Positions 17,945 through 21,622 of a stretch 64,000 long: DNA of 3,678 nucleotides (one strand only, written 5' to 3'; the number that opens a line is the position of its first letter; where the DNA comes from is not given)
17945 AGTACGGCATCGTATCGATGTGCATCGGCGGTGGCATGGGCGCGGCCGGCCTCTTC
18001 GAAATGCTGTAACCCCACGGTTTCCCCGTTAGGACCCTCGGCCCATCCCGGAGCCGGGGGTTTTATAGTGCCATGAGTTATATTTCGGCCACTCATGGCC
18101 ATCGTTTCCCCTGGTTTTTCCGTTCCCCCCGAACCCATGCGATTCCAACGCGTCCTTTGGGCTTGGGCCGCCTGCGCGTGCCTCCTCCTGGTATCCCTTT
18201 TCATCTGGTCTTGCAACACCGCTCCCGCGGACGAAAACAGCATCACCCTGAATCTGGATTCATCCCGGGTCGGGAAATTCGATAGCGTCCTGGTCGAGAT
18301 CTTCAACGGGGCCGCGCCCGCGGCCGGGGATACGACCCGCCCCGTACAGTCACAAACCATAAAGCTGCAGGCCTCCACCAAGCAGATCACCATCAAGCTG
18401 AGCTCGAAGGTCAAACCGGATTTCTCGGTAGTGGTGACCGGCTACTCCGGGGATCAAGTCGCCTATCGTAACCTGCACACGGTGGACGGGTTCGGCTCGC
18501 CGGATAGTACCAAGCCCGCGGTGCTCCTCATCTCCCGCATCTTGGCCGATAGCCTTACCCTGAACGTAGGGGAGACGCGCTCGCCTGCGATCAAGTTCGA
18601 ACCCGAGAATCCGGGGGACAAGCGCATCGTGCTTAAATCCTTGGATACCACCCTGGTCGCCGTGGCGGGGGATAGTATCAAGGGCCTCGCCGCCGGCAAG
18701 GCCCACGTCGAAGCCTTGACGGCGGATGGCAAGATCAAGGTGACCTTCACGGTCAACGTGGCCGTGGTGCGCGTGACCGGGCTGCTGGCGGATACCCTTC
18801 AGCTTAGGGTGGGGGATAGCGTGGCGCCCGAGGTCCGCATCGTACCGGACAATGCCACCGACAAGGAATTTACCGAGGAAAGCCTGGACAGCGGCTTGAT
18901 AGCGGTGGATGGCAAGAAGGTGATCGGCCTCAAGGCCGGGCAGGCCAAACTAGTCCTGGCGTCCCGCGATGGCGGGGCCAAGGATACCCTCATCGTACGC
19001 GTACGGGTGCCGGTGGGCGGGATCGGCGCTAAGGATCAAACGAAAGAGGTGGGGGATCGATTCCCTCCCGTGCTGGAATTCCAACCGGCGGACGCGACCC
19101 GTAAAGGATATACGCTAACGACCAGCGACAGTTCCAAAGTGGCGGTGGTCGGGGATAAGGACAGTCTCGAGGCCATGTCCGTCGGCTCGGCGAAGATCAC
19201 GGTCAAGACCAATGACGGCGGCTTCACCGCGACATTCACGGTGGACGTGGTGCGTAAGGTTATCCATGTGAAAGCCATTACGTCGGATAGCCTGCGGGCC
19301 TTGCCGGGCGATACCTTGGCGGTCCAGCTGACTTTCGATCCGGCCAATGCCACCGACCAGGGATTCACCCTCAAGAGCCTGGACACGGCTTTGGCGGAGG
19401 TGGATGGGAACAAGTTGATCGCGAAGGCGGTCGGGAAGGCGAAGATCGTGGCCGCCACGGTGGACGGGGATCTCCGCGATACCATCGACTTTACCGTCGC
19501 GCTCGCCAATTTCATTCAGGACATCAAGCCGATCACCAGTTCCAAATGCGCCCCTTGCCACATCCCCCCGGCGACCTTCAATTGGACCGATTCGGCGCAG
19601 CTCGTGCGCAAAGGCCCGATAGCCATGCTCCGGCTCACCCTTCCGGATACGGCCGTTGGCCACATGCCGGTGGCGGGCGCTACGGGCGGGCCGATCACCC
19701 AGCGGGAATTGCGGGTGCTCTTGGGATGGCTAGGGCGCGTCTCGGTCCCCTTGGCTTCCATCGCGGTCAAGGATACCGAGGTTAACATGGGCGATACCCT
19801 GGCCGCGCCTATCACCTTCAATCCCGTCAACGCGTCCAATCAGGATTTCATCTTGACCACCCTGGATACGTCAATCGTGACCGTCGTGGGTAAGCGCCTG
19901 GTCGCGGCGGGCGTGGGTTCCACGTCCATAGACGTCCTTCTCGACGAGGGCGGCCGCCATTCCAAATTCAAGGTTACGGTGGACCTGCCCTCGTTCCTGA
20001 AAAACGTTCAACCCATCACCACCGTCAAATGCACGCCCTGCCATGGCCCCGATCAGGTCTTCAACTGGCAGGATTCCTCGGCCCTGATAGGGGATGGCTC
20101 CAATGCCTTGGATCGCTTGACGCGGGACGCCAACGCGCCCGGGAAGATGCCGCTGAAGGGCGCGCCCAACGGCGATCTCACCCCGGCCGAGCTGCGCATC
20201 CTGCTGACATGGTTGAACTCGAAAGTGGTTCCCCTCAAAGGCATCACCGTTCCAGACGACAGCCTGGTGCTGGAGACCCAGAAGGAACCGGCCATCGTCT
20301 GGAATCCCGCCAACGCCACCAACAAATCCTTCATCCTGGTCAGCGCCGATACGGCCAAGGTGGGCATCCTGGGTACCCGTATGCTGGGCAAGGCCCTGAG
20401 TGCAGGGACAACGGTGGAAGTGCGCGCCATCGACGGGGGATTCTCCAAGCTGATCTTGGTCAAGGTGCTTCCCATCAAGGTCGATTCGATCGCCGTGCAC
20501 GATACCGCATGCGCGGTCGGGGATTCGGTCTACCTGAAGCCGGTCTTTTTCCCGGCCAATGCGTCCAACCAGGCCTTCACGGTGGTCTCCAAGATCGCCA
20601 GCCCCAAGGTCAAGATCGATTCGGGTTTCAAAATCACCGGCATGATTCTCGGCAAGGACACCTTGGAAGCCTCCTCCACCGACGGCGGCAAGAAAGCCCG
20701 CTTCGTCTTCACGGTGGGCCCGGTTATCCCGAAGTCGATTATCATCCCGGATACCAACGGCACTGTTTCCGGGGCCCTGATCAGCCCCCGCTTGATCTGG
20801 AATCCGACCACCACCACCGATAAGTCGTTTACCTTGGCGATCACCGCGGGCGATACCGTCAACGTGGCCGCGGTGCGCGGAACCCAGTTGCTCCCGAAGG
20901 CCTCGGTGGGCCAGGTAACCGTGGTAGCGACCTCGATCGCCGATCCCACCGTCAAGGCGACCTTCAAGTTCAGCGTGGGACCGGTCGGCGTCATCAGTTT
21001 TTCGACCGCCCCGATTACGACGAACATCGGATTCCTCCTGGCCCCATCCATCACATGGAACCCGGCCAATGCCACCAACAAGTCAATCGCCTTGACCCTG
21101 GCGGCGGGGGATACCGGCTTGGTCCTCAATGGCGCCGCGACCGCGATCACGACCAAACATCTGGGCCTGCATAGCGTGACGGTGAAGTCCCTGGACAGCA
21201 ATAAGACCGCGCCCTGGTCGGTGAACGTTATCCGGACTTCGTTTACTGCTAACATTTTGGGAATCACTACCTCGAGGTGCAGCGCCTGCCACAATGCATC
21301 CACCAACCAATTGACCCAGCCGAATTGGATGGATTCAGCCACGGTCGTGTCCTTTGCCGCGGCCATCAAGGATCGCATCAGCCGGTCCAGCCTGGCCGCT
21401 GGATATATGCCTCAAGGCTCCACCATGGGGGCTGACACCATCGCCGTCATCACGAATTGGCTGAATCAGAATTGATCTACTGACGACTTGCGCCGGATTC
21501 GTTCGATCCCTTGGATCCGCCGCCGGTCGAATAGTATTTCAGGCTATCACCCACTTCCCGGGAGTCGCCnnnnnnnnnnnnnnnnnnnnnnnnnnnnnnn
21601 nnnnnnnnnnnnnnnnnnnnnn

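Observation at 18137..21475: Surface protein threading three CxxCH...MP mono-haem-like modules through a stalk of nine Big_2 Ig domains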

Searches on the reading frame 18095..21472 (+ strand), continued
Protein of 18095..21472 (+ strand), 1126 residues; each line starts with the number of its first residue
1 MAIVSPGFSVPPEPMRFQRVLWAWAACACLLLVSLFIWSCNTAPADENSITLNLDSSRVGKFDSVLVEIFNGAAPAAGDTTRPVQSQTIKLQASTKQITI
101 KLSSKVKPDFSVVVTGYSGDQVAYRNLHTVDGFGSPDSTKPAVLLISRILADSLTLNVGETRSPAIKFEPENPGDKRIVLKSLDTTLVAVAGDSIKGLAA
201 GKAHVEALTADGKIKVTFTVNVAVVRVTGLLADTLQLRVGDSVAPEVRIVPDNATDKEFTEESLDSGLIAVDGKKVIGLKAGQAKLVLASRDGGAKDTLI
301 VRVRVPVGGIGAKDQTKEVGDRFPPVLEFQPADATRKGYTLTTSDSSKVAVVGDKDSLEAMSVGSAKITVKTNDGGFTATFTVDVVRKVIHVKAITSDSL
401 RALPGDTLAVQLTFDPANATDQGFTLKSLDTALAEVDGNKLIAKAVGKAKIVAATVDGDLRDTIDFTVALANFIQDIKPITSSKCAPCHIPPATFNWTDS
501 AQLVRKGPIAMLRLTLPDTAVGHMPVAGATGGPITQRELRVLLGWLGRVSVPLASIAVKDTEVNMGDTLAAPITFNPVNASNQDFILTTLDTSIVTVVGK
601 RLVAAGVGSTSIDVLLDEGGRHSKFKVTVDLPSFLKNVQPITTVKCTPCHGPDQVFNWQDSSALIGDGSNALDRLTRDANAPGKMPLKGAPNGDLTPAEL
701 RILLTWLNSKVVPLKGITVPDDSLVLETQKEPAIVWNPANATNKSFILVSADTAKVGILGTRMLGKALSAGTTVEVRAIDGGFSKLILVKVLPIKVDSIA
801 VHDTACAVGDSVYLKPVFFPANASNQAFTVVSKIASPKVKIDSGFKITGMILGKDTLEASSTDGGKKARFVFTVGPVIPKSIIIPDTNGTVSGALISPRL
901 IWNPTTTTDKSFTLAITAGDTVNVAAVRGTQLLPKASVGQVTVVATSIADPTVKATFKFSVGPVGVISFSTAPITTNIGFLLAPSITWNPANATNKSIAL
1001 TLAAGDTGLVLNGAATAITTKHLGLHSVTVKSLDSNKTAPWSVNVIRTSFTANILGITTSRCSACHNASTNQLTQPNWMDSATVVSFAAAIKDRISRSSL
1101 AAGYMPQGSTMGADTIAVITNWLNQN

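Call 17: find_encoding_contigs(protein=P0012, flank=10000, max_places=2)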
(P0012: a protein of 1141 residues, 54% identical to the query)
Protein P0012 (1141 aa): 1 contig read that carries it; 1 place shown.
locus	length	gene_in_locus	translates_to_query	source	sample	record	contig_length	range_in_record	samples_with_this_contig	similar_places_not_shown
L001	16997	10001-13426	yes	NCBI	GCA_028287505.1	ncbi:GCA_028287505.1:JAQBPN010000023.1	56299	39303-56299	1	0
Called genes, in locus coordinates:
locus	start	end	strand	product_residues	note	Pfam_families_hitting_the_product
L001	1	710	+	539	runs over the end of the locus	PF01075:Glyco_transf_9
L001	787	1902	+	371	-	PF00149:Metallophos, PF12850:Metallophos_2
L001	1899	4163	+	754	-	PF02463:SMC_N, PF13175:AAA_15 (faint), PF13304:AAA_21 (faint), PF13476:AAA_23, PF13514:AAA_27, PF13555:AAA_29 (faint)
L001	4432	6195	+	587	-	PF00501:AMP-binding, PF23562:AMP-binding_C_3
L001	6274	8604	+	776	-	PF02737:3HCDH_N, PF00725:3HCDH, PF00378:ECH_1 (weak), PF16113:ECH_2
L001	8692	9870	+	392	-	PF00108:Thiolase_N, PF02803:Thiolase_C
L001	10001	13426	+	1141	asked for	PF02368:Big_2 (faint), PF21461:HL_N-beta (faint)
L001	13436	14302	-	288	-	-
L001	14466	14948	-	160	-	-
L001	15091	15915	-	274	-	-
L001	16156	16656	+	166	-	PF02082:Rrf2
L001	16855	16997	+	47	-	PF08442:ATP-grasp_2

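Call 37: find_related_loci(query=window:18095-21472:+, collection=genome_contigs, flank=10000)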
Query window:18095-21472:+ (1126 aa) in genome_contigs; peptide patterns used: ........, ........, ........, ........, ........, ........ (x = any residue, [..] = any of these).
266 stretches matched a pattern; 1 encode a relative of the query (tblastn E <= 1e-3); 1 distinct loci.
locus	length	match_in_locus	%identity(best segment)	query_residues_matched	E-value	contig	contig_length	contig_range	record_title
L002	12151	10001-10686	36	149-1013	1e-18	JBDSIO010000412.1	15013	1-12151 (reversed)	MAG: Fibrobacteria bacterium isolate cluster1_bin.300 k127_10362993, whole genome shotgun sequence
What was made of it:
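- Tried and rejected: find_related_loci with the single protein in genome_contigs: only one partial locus was returned (call 37).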

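Call 38: find_encoding_contigs(protein=P0001, flank=10000, max_places=1)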
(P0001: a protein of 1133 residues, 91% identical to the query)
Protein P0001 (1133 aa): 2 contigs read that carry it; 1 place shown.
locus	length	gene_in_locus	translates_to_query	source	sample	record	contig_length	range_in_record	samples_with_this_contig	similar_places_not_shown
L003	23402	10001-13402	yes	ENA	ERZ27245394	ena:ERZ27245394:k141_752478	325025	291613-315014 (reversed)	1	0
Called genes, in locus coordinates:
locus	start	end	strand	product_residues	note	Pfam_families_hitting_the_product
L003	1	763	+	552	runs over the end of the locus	PF01075:Glyco_transf_9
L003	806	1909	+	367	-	PF00149:Metallophos, PF12850:Metallophos_2 (weak)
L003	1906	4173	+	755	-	PF02463:SMC_N, PF13304:AAA_21 (faint), PF13476:AAA_23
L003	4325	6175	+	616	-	PF00501:AMP-binding, PF23562:AMP-binding_C_3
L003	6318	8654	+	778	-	PF02737:3HCDH_N, PF00725:3HCDH, PF00378:ECH_1 (faint), PF16113:ECH_2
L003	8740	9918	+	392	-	PF00108:Thiolase_N, PF02803:Thiolase_C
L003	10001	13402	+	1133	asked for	PF02368:Big_2 (faint)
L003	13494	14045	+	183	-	PF00578:AhpC-TSA, PF08534:Redoxin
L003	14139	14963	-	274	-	-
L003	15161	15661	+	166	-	PF02082:Rrf2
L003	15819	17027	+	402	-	PF08442:ATP-grasp_2, PF13549:ATP-grasp_5, PF24948:Citrate_synth_N, PF00549:Ligase_CoA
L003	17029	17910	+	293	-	PF02629:CoA_binding, PF13607:Succ_CoA_lig, PF00549:Ligase_CoA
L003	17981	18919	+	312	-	PF00056:Ldh_1_N, PF02866:Ldh_1_C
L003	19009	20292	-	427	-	-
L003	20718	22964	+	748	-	PF07732:Cu-oxidase_3, PF00394:Cu-oxidase (faint), PF07731:Cu-oxidase_2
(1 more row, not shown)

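Call 39: find_encoding_contigs(protein=P0024, flank=10000, max_places=1)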
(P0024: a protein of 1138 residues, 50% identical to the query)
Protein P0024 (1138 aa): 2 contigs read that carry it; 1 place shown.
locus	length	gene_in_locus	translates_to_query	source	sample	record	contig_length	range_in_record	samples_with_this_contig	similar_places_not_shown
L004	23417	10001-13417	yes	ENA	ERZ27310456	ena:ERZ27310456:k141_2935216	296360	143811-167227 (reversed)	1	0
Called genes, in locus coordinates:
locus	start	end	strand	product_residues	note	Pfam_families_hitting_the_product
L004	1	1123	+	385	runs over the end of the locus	PF00149:Metallophos, PF12850:Metallophos_2 (weak)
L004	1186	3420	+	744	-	PF02463:SMC_N (faint), PF13304:AAA_21 (faint)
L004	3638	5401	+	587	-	PF00501:AMP-binding, PF23562:AMP-binding_C_3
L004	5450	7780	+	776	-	PF02737:3HCDH_N, PF00725:3HCDH, PF00378:ECH_1, PF16113:ECH_2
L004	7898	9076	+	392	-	PF00108:Thiolase_N, PF00109:ketoacyl-synt (faint), PF02803:Thiolase_C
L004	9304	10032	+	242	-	-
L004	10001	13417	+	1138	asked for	PF02368:Big_2 (faint), PF14376:Haem_bd (faint), PF13442:Cytochrome_CBB3 (faint)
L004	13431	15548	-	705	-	PF01120:Alpha_L_fucos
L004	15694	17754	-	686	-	PF01120:Alpha_L_fucos, PF14871:GHL6 (faint), PF00754:F5_F8_type_C, PF22633:F5_F8_type_C_2 (weak)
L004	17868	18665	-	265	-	PF12833:HTH_18, PF00165:HTH_AraC (weak)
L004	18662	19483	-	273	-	-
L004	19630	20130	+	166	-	PF02082:Rrf2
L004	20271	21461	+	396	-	PF08442:ATP-grasp_2, PF13549:ATP-grasp_5 (weak), PF24948:Citrate_synth_N, PF00549:Ligase_CoA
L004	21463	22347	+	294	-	PF02629:CoA_binding, PF13607:Succ_CoA_lig, PF00549:Ligase_CoA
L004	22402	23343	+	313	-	PF00056:Ldh_1_N, PF02866:Ldh_1_C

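Call 40: find_encoding_contigs(protein=P0006, flank=10000, max_places=1)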
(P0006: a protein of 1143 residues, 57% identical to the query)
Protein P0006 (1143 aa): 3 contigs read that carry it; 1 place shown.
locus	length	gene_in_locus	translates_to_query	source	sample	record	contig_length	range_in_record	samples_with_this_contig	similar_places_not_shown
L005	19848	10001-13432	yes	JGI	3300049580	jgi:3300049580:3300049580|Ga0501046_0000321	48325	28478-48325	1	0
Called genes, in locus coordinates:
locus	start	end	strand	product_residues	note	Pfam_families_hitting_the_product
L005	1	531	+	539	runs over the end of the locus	PF01075:Glyco_transf_9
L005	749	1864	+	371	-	PF00149:Metallophos, PF12850:Metallophos_2 (weak)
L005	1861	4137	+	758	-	PF02463:SMC_N (faint), PF13304:AAA_21 (faint), PF13476:AAA_23 (weak), PF13514:AAA_27 (weak), PF13555:AAA_29 (faint)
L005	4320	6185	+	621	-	PF00501:AMP-binding, PF23562:AMP-binding_C_3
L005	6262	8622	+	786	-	PF02737:3HCDH_N, PF00725:3HCDH, PF00378:ECH_1 (weak), PF16113:ECH_2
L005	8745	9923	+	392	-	PF00108:Thiolase_N, PF00109:ketoacyl-synt (faint), PF02803:Thiolase_C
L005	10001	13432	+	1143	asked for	PF02368:Big_2 (faint), PF21461:HL_N-beta (faint)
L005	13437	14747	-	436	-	PF13620:CarboxypepD_reg (faint), PF00135:COesterase, PF20434:BD-FAE, PF07859:Abhydrolase_3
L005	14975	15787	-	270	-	-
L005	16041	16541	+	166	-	PF02082:Rrf2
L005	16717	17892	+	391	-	PF08442:ATP-grasp_2, PF13549:ATP-grasp_5, PF24948:Citrate_synth_N, PF00549:Ligase_CoA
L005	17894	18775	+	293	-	PF02629:CoA_binding, PF13607:Succ_CoA_lig, PF00549:Ligase_CoA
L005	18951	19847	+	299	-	?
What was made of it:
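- No LPMO or CAZyme is a conserved neighbour, and fucosidases or an esterase occur only sporadically (calls 39, 40).
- Tried and rejected: Operon link to the upstream fadD-fadB-thiolase genes: the synteny is conserved (calls 17, 38-40).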

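Call 47: predict_structure(alignment_id=A3)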
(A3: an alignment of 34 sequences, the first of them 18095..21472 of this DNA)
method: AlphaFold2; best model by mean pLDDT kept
length: 1126 residues; sequences in the alignment: 34
mean_pLDDT: 82.1   pTM: 0.37
mean pLDDT of the five models: 82.1, 81.5, 80.5, 79.5, 78.9
residues with pLDDT >= 90: 169; 70-90: 862; 50-70: 51; < 50: 44
segments of 3 or more residues with pLDDT < 50: 1-10, 12-27, 29-46
pLDDT, mean of each block of 10 residues (from residue 1): 42 41 47 43 48 71 83 68 83 79 81 83 81 66 80 84 83 79 87 85 85 84 80 81 82 77 84 83 85 80 81 83 83 75 87 78 87 81 75 81 88 78 86 88 89 80 88 91 82 82 87 85 78 85 90 87 89 87 88 88 90 83 90 92 84 83 82 85 78 86 90 86 89 88 85 90 89 87 87 85 85 85 82 86 82 88 81 84 84 85 80 90 89 88 90 89 79 89 84 78 86 86 90 87 88 79 80 77 86 85 78 85 84
secondary structure, 60 per line:
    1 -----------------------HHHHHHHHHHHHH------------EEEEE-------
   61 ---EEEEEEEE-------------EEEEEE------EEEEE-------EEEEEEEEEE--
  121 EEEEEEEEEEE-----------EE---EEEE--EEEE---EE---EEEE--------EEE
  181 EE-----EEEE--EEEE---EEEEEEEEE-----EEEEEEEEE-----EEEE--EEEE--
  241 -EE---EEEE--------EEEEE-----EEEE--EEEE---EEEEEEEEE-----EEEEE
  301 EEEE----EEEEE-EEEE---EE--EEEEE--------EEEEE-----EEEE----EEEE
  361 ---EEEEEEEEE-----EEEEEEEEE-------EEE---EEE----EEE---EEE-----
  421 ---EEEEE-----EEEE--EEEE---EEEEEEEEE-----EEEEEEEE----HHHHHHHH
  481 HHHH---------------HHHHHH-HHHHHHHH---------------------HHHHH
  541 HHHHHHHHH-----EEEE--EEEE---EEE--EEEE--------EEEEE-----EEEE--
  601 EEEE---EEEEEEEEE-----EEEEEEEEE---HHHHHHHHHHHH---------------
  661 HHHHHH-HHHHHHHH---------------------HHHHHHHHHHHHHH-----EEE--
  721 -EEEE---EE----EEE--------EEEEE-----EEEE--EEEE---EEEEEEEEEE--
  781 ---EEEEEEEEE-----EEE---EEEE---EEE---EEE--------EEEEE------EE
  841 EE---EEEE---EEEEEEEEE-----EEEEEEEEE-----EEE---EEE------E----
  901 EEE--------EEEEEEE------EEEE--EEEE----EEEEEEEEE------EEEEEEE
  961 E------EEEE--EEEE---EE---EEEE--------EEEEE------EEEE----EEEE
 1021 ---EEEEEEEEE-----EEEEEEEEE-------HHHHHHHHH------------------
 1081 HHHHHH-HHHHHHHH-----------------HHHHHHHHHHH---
elements in order (helices of 4 or more, strands of 3 or more residues): H24-36 E49-53 E64-71 E85-90 E97-101 E109-118 E121-131 E148-151 E154-157 E166-169 E178-182 E188-191 E194-197 E201-209 E215-223 E229-232 E235-238 E247-250 E259-263 E269-272 E275-278 E282-290 E296-304 E309-313 E315-318 E326-330 E339-343 E349-352 E357-360 E364-372 E378-386 E394-396 E400-402 E407-409 E413-415 E424-428 E434-437 E440-443 E447-455 E461-468 H473-484 H500-505 H507-514 H536-549 E555-558 E561-564 E568-570 E573-576 E585-589 E595-598 E601-604 E608-616 E622-630 H634-645 H661-666 H668-675 H697-710 E716-718 E722-725 E735-737 E746-750 E756-759 E762-765 E769-778 E784-792 E798-800 E804-807 E811-813 E817-819 E828-832 E839-842 E846-849 E853-861 E867-875 E881-883 E887-889 E901-903 E912-918 E925-928 E931-934 E939-947 E954-961 E968-971 E974-977 E986-989 E998-1002 E1009-1012 E1017-1020 E1024-1032 E1038-1046 H1054-1062 H1081-1086 H1088-1095 H1113-1123
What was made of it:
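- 18137..18214 (+): Lipoprotein signal peptide (aa 15-40) ending in the lipobox I-W-S-C40. The alternative upstream start is at 18095. Basic n-region, hydrophobic helix 24-36 (call 47).
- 18215..18514 (+): N-terminal beta-sandwich domain without cofactor motif (aa ~41-140). Six strands at 49-131 in the AF2 model (call 47).
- On Big_2 (PF02368) Ig-like array: Nine beta-sandwiches appear in the AF2 model (call 47).
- On PgcA-type tethered multi-monohaem cytochrome: The spacers are folded Ig domains and the junctions are 3-7 residues (call 47).
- Closest known: PgcA. Different: The spacers are folded Big_2 Ig domains with 3-7-residue junctions, not flexible (PT)x repeats (call 47).
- Checked: The full-length AlphaFold2 model (pLDDT 82, call 47) resolves nine Ig-like beta-sandwiches at 148-223, 229-304, 309-386, 394-468, 555-630, 716-792, 798-875, 881-961 and 968-1046.
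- Junctions of 3-7 residues suggest a fairly stiff stalk, which makes intramolecular contact between haems 2 and 3 hard (call 47).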

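Call 66: fold_search(model_id=the predicted structure, library=pdb)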
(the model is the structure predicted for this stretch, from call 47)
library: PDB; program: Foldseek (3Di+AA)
matches with E <= 10: 1703; with E <= 0.001: 560
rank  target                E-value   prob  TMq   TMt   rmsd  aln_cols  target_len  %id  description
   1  7r5k_10               1.2e-31  1.00  0.11  0.08  47.6      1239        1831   10  Human nuclear pore complex (constricted) (released 2022-06-22)
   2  9hcj_10               1.6e-31  1.00  0.12  0.08  68.3      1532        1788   11  D. discoideum nuclear pore complex (released 2024-12-25)
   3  9flp_A                3.5e-26  1.00  0.10  0.12  72.4      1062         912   11  CryoEM structure of the neck (1403-2314) in the grappling hook protein A (GhpA) in the bacterium Aureispira sp. CCB-QB (released 2024-10-16)
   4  9fly_A                2.3e-25  1.00  0.11  0.14  73.7      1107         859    9  CryoEM structure of the base (4151-5009) in the grappling hook protein A (GhpA) in the bacterium Aureispira sp. CCB-QB (released 2024-10-16)
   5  3dmk_A                4.5e-21  1.00  0.12  0.17  72.7       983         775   10  Crystal structure of Down Syndrome Cell Adhesion Molecule (DSCAM) isoform 1.30.30, N-terminal eight Ig domains (released 2008-10-07)
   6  8k53_A                5.6e-21  1.00  0.10  0.14  53.4       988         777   10  Structure of the Dimeric Human CNTN2 Ig 1-6-FNIII 1-2 Domain in an Asymmetric State (released 2023-12-06)
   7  9ijj_4G               1.1e-20  1.00  0.12  0.05  62.4      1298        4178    9  In situ structure of the central apparatus in mouse sperm axoneme. (released 2025-06-04)
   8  9ijj_4H               1.6e-19  1.00  0.12  0.06  59.4      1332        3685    7  In situ structure of the central apparatus in mouse sperm axoneme. (released 2025-06-04)
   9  9ba4_A                1.8e-19  1.00  0.10  0.11  41.9      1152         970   10  Full-length cross-linked Contactin 2 (CNTN2) (released 2024-07-17)
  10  9ijj_4I               6.7e-19  1.00  0.08  0.04  67.8      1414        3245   10  In situ structure of the central apparatus in mouse sperm axoneme. (released 2025-06-04)
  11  9g93_A                9.7e-19  1.00  0.13  0.21  30.5       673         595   16  CryoET structure of the in vitro grown Bacillus anthracis Sap S-layer (released 2024-12-18)
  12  6iaa_A                3.2e-18  1.00  0.10  0.13  60.8       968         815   10  hRobo2 ectodomain (released 2019-03-13)
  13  8q6t_I                4.9e-18  1.00  0.10  0.11  68.5      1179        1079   11  Helical reconstruction of the relaxed thick filament from FIB milled left ventricular mouse myofibrils (released 2023-11-01)
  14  8opr_A                1.8e-17  1.00  0.08  0.12  66.0       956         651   11  Structure of the EA1 surface layer of Bacillus anthracis (released 2023-11-08)
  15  6qx4_A                6.4e-17  1.00  0.12  0.20  37.2       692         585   14  Structure of the Bacillus anthracis Sap S-layer assembly domain (released 2019-07-31)
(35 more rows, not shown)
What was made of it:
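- On Big_2 (PF02368) Ig-like array: Foldseek matches multi-Ig arrays at E down to 1e-31 (call 66).
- Foldseek matches for the whole model are extracellular or surface Ig arrays and S-layer proteins (call 66). The structural neighbours of the stalk are extracellular or surface Ig arrays (call 66). S-layer proteins are among the fold matches of the stalk (call 66).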

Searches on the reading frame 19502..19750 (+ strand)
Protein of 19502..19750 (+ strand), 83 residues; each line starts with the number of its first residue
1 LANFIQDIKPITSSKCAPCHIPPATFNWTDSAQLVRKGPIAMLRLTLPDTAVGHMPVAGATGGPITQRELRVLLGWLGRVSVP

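Call 6: search_protein_families(library=pfam, proteins=[window:19502-19750:+], max_evalue=10)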
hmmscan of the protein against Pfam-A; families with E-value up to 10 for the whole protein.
seq(83 aa): 1 family
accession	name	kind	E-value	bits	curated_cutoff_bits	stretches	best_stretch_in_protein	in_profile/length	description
PF22297.1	PccH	-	0.078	13.5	24.4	1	4-24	2-22/133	PccH Cytochrome c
